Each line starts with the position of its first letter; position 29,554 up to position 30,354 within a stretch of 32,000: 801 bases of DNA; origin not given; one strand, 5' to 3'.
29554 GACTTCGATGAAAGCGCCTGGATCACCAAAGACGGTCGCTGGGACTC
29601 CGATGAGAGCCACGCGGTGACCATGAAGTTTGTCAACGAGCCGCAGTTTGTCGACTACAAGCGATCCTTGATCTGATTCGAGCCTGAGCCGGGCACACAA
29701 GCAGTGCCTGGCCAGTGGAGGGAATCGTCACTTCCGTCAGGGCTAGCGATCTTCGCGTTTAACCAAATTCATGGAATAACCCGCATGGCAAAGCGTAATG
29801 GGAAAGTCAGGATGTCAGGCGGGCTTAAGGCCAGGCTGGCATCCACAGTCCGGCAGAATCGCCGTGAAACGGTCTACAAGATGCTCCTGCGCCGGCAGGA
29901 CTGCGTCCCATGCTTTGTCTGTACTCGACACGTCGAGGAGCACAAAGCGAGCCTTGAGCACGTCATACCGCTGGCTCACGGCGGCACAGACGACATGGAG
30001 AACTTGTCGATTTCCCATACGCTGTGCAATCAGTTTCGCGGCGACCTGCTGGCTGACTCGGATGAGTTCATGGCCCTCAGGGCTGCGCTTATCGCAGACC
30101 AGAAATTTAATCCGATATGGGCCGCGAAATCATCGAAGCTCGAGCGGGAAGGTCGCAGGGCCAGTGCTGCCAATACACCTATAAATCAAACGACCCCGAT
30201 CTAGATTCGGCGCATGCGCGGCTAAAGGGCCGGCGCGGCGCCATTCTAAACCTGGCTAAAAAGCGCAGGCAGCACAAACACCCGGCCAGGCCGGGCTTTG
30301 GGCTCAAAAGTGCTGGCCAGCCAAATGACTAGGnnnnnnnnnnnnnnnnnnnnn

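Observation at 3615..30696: At least ten copies of an asymmetric 21-bp palindrome fused to promoter -10 elements (class-1 operator)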

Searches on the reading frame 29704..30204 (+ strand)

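Call 16: search_protein_families(library=pfam, proteins=[window:29704-30204:+], max_evalue=0.01)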
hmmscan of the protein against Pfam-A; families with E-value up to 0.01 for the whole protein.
window:29704-30204:+ (166 aa): 2 families
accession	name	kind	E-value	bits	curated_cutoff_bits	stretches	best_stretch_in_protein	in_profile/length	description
PF14279.12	HNH_5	-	5.1e-08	33.2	27.5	1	70-111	1-42/56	HNH endonuclease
PF01844.29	HNH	-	1.3e-07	32.1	21.4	1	70-110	1-42/47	HNH endonuclease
